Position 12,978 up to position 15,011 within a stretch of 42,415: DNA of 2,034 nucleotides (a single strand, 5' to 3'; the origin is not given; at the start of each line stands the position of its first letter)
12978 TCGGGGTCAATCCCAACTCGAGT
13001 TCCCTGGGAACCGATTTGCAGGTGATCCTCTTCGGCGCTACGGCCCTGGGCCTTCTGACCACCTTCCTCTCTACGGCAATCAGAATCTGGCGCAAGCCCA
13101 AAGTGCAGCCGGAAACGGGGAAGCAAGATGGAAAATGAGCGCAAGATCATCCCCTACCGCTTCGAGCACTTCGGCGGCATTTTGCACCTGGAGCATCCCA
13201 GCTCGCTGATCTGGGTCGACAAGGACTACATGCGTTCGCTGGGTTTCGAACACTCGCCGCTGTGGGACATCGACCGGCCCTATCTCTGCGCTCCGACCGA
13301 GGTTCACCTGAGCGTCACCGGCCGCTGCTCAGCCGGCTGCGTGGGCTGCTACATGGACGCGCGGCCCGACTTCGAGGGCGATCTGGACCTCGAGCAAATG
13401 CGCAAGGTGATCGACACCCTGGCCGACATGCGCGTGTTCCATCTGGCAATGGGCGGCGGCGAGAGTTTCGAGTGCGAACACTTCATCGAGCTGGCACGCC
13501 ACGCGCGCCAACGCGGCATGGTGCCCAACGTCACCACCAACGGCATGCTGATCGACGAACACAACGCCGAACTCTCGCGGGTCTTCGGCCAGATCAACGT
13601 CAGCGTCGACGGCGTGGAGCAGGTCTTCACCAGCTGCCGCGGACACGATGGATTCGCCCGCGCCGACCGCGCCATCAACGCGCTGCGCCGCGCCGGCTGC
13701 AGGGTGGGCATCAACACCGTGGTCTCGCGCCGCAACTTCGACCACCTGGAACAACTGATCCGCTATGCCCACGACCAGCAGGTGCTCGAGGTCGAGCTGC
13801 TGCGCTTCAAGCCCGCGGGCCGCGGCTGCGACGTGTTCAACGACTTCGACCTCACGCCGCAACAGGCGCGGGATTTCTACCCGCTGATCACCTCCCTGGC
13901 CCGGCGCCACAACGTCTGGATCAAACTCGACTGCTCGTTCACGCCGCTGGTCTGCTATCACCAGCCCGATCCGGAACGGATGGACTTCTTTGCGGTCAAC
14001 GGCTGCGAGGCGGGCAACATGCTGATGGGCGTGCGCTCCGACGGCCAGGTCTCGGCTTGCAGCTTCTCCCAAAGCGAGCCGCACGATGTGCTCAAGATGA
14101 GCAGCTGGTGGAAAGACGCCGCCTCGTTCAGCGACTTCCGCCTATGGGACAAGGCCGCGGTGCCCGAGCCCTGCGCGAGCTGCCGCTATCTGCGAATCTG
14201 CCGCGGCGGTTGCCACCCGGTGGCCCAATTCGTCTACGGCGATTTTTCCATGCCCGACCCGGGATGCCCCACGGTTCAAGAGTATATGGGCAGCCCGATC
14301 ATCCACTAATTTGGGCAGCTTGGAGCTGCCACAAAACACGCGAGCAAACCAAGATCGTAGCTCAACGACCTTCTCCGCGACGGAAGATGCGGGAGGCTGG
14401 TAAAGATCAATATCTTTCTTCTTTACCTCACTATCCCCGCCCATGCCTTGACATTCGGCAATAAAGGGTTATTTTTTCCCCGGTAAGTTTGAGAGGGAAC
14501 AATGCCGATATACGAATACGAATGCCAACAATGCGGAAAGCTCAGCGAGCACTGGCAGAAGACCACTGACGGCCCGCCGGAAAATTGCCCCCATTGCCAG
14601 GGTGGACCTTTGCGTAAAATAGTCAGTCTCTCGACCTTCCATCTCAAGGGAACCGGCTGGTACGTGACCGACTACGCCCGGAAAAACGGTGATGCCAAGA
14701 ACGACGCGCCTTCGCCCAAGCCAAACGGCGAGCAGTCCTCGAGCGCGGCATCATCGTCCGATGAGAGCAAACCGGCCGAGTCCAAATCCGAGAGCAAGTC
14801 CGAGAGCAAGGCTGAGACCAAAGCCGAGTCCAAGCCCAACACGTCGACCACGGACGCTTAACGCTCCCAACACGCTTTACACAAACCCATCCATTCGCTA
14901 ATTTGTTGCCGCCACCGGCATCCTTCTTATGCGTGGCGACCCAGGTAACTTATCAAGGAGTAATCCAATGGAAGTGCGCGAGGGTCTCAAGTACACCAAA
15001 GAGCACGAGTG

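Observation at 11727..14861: Radical SAM/SPASM enzyme with an RRE-like N-terminal extension, flanked by a small TM-peptide ORF and a 4-Cys FmdB-family zinc-ribbon protein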

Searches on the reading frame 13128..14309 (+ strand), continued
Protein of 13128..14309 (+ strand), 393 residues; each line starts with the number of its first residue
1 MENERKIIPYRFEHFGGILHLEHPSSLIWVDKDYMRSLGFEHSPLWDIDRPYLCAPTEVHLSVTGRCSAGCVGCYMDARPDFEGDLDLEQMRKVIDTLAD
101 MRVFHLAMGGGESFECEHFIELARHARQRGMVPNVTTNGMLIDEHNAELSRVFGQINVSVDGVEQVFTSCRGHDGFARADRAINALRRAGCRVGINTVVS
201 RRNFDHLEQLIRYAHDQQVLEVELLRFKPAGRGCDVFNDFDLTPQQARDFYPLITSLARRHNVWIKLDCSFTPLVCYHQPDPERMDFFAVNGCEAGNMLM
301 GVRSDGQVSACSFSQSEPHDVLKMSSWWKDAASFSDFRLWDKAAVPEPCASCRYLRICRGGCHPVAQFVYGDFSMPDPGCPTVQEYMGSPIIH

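Call 19: search_protein_families(library=ncbifam, proteins=[L045:4684-5991:+, L036:4581-5786:+, L045:2128-4437:+, L045:7167-7796:+, L036:3779-4438:+, L072:143-982:+], max_evalue=1)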
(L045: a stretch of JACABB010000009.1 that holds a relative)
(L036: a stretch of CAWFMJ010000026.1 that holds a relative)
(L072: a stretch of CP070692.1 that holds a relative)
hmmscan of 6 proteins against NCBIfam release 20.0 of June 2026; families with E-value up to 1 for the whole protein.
L045:4684-5991:+ (435 aa): 2 families
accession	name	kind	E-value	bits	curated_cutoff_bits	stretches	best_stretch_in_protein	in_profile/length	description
NF058603.1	SCO2097_fam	equivalog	0.1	12.9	110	1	317-363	46-86/129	SCO2097 family morphological protein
NF002725.1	PRK02603.1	equivalog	0.31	11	143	0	64-105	68-108/173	photosystem I assembly protein Ycf3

L036:4581-5786:+ (401 aa): 5 families
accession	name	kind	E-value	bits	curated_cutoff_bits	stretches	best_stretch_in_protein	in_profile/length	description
NF041006.2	cell_div_CdvC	equivalog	0.012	14.5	650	1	82-178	11-107/370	cell division protein CdvC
TIGR04539.1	tRNA_cyclodipep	subfamily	0.1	12.2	45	1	69-143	60-135/220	tRNA-dependent cyclodipeptide synthase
TIGR01132.1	pgm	equivalog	0.11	10.8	778.05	1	5-101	129-222/546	phosphoglucomutase (alpha-D-glucose-1,6-bisphosphate-dependent)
NF008520.0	PRK11447.1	equivalog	0.13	9.9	858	1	48-226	181-354/1157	cellulose synthase complex outer membrane protein BcsC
NF043039.1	HgcAB_like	equivalog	0.34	10.5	285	1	207-338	140-266/350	HgcAB-like fusion protein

L045:2128-4437:+ (769 aa): 5 families
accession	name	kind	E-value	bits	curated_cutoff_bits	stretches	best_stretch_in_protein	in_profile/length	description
TIGR02180.1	GRX_euk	equivalog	1.6e-05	25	87.25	1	415-499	2-80/84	glutaredoxin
NF008401.0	PRK11200.1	equivalog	0.0004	20.5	84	1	415-496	4-81/87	GrxA family glutaredoxin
TIGR02189.1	GlrX-like_plant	paralog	0.042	13.8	93.8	1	449-498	38-87/99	glutaredoxin-like family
TIGR02183.1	GRXA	equivalog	0.097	12.8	106.5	1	415-493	3-77/86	GrxA family glutaredoxin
TIGR02181.1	GRX_bact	equivalog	0.18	12.1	90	1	415-491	2-68/80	glutaredoxin 3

L045:7167-7796:+ (209 aa): 1 family
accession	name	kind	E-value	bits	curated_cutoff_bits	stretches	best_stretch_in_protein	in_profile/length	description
NF045999.1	MAG1140_fam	equivalog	0.063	13.4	35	1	3-57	4-58/126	MAG1140 family protein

L036:3779-4438:+ (219 aa): 7 families
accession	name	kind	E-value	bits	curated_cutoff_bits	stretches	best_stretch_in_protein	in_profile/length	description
NF038129.1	PEP_NF038129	equivalog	8.6e-30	104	65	1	9-215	3-193/194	NF038129 family PEP-CTERM protein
NF033554.9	floc_PepA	equivalog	3.6e-06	27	80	1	183-216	227-260/261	flocculation-associated PEP-CTERM protein PepA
TIGR03370.1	VPLPA-CTERM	domain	5.9e-06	26.2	25.35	1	193-217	1-25/25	VPLPA-CTERM sorting domain-containing protein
NF038125.1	PEP_CTERM_THxN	subfamily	0.00091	18.9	85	1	126-215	156-245/246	THxN family PEP-CTERM protein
NF041927.1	Xrt_dep_XDP1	equivalog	0.003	17.6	125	1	187-215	213-241/242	exosortase-dependent surface protein XDP1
TIGR00939.1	2a57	subfamily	0.037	12.8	297.5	1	60-111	119-169/439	nucleoside Transporter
TIGR02595.1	PEP_CTERM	domain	0.066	14.1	16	1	193-216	1-23/24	PEP-CTERM sorting domain-containing protein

L072:143-982:+ (279 aa): 1 family
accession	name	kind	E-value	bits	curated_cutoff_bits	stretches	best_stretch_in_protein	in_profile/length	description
NF038033.1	FEA1_rel_lipo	equivalog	0.055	12.2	250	1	184-259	302-380/406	FEA1-related lipoprotein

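Call 21: search_solved_structures(query=A1, max_evalue=0.001, show_alignments=2)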
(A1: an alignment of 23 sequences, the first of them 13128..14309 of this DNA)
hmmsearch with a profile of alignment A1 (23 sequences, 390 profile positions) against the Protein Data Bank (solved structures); distinct sequences matched with E-value up to 0.001: 31.
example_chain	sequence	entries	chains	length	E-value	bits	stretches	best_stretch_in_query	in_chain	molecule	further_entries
6c8v_A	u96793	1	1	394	3.6e-28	101.7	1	49-381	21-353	Coenzyme PQQ synthesis protein E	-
6efn_A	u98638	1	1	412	1.3e-20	76.9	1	55-245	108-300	Sporulation killing factor maturation protein SkfB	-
5v1q_A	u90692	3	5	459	3.4e-16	62.3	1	48-363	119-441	Radical SAM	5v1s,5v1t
4k37_A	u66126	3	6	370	4.5e-16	61.9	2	64-224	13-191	Anaerobic sulfatase-maturating enzyme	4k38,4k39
4k36_A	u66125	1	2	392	5e-16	61.8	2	64-224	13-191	Anaerobic sulfatase-maturating enzyme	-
8vpo_A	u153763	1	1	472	4.7e-13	52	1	58-225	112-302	Radical SAM core domain-containing protein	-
5wgg_A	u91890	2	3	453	3.8e-12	49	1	60-374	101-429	Radical SAM domain protein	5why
2fb2_A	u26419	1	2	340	8.4e-11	44.6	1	58-236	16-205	Molybdenum cofactor biosynthesis protein A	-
7vob_C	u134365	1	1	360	1.1e-10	44.2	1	62-226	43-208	Cytosylglucuronate decarboxylase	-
7voc_C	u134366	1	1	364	1.1e-10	44.2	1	62-226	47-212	Cytosylglucuronate decarboxylase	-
1tv7_A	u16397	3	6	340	1.4e-10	43.8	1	57-234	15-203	Molybdenum cofactor biosynthesis protein A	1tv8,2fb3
4wn4_A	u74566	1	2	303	2.8e-10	42.8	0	109-139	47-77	Pentatricopeptide repeat protein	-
7tol_A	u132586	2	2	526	1e-08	37.7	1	59-229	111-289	glycerol dibiphytanyl glycerol tetraether - macrocyclic archaeol synthase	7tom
5orq_A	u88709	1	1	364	1.5e-07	33.8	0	109-139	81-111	cPPR-Telo1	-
4pjr_A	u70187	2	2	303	1.6e-07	33.7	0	109-139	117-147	Pentatricopeptide repeat protein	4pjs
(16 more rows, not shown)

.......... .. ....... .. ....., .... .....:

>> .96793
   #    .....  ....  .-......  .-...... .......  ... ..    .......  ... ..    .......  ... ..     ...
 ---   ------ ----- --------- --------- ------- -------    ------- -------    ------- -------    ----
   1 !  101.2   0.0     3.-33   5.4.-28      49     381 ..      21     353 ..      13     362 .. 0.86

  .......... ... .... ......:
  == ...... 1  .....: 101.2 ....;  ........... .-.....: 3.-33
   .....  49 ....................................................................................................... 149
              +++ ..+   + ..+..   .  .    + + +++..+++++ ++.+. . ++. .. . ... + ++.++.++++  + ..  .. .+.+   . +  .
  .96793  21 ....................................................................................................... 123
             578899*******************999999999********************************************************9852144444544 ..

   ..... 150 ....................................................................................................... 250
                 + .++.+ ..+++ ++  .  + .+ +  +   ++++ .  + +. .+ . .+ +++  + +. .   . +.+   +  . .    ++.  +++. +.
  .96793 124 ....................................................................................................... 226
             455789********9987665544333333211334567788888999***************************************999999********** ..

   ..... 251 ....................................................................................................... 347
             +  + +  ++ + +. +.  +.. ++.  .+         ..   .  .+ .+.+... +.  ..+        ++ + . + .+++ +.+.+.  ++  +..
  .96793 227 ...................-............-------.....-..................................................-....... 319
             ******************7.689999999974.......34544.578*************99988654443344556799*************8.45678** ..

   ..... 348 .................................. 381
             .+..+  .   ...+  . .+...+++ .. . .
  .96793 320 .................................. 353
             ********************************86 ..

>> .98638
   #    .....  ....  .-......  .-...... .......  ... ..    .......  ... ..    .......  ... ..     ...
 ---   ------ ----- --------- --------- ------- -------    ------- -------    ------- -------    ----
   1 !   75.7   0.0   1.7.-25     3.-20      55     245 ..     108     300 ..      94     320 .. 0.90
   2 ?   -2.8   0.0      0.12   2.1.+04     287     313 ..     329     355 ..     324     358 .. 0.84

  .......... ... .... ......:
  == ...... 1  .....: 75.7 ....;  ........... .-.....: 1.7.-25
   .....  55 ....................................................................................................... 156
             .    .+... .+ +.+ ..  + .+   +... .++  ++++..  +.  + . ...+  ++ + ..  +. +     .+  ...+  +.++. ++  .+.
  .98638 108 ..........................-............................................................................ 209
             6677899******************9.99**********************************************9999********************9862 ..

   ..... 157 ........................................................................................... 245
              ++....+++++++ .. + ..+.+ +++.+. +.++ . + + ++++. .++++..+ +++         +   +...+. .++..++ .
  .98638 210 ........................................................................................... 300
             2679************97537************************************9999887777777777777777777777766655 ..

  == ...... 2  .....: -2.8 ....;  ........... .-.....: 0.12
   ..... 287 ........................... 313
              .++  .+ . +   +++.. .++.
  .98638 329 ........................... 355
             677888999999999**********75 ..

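Call 27: predict_structure(alignment_id=A1)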
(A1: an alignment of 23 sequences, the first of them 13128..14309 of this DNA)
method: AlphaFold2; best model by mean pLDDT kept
length: 393 residues; sequences in the alignment: 23
mean_pLDDT: 93.0   pTM: 0.90
mean pLDDT of the five models: 93.0, 93.0, 91.7, 91.7, 90.3
residues with pLDDT >= 90: 336; 70-90: 45; 50-70: 5; < 50: 7
segments of 3 or more residues with pLDDT < 50: 1-5
pLDDT, mean of each block of 10 residues (from residue 1): 56 94 86 94 92 93 94 93 93 98 92 92 97 95 96 96 97 96 98 97 98 96 97 96 98 97 95 97 92 89 95 93 93 90 90 94 96 95 89 46
secondary structure, 60 per line:
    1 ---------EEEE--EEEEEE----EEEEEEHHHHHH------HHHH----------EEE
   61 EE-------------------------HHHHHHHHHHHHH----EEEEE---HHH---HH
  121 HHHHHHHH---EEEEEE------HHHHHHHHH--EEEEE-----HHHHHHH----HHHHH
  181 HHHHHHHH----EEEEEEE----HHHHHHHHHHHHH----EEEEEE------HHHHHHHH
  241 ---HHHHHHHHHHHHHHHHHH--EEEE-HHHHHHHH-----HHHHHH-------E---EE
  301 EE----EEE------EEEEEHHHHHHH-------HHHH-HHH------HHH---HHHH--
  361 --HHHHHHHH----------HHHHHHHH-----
elements in order: E10-13 E16-21 E26-31 H32-37 H44-47 E58-62 H88-100 E105-109 H119-128 E132-137 H144-152 E155-159 H165-171 H176-188 E193-199 H204-216 E221-226 H233-240 H244-261 E264-267 H269-276 H282-287 E299-302 E307-309 E316-320 H321-327 H335-338 H355-358 H363-370 H381-388

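Call 63: search_protein_families(library=ncbifam, proteins=[L036:1978-3768:+, L016:9745-11325:+, L036:8566-11076:+], max_evalue=0.01)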
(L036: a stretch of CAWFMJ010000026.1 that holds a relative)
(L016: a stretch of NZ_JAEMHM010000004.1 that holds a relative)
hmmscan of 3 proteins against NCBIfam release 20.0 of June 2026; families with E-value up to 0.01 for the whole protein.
L036:1978-3768:+ (596 aa): 1 family
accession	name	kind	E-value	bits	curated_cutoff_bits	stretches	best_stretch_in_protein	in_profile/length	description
TIGR04081.4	TIGR04081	equivalog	0.003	17.3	30.5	1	1-16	1-17/27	SbtA family thio(seleno)oxazole RiPP natural product precursor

L016:9745-11325:+ (526 aa): 0 families

L036:8566-11076:+ (836 aa): 10 families
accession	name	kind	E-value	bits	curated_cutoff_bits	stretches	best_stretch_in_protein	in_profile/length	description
TIGR01786.1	TonB-hemlactrns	subfamily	8.3e-08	31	323.75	1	268-809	172-688/719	TonB-dependent hemoglobin/transferrin/lactoferrin family receptor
TIGR01785.1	TonB-hemin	subfamily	1.5e-07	30.2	316.85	1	331-813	186-660/677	TonB-dependent heme/hemoglobin receptor family protein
NF049944.1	TonB_dep_PUIUD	equivalog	9.5e-06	24.2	850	0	770-813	628-671/686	TonB-dependent receptor, PUIUD motif-type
NF041535.1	TonB_rec_PqqU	equivalog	1.3e-05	23.7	1200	1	236-364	88-211/676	TonB-dependent receptor PqqU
NF010051.0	PRK13528.1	subfamily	0.00013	20.4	583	1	519-590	419-488/727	FepA family TonB-dependent siderophore receptor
NF049945.1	TonB_dep_FCYXU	equivalog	0.00016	20.4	825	1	516-556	374-414/697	TonB-dependent receptor, FCYXU motif-type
NF010048.1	PRK13524.1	subfamily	0.0002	20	493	1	518-594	428-502/744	FepA family TonB-dependent siderophore receptor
NF010010.0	PRK13483.1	equivalog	0.00033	18.8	927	1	516-591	363-436/660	ligand-gated channel protein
NF007478.2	PRK10064.1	equivalog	0.00044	18.6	745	1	520-593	357-428/663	catecholate siderophore receptor CirA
NF053590.1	TonB_dep_TOL0244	equivalog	0.0027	16.4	645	1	518-684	321-478/604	TOL_0244 family TonB-dependent receptor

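Call 68: find_encoding_contigs(protein=P0002, flank=4000, max_places=1)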
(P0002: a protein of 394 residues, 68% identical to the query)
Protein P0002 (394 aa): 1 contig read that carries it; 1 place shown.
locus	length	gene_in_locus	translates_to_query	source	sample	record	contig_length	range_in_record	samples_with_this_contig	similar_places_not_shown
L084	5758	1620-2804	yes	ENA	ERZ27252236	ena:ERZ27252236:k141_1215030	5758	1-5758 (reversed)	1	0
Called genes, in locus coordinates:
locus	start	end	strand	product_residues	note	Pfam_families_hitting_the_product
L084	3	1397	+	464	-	?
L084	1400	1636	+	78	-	-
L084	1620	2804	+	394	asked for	PF04055:Radical_SAM, PF13353:Fer4_12 (faint)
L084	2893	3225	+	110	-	PF09723:Zn_ribbon_8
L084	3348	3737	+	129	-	PF01597:GCV_H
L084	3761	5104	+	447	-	PF02347:GDC-P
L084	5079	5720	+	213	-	-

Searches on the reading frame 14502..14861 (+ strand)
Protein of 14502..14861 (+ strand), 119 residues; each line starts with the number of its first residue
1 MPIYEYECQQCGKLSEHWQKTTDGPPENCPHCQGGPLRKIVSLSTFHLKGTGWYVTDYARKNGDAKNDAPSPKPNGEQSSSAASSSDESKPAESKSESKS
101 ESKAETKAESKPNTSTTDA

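Call 3: search_protein_families(library=ncbifam, proteins=[window:14502-14861:+], max_evalue=0.01)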
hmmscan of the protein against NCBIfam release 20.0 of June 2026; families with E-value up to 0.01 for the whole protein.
window:14502-14861:+ (119 aa): 3 families
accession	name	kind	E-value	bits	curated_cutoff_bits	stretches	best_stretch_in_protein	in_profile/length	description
TIGR02605.1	CxxC_CxxC_SSSS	subfamily_domain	3.1e-19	68.8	31.3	1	1-52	1-52/52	FmdB family zinc ribbon protein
NF053663.1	RPWMISH_prot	domain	1.8e-08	35.1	120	1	1-103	1-100/115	RPWMISH domain-containing protein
NF033497.1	rubre_like_arch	subfamily_domain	0.0049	16.5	32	0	6-39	1-28/34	rubrerythrin-like domain-containing protein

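Call 4: search_protein_families(library=pfam, proteins=[window:14502-14861:+], max_evalue=0.01)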
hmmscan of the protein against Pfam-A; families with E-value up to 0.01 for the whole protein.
window:14502-14861:+ (119 aa): 1 family
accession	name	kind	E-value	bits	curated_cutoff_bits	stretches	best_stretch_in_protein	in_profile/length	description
PF09723.15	Zn_ribbon_8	-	8.3e-16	58.2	34.4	1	1-40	1-40/41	Zinc ribbon domain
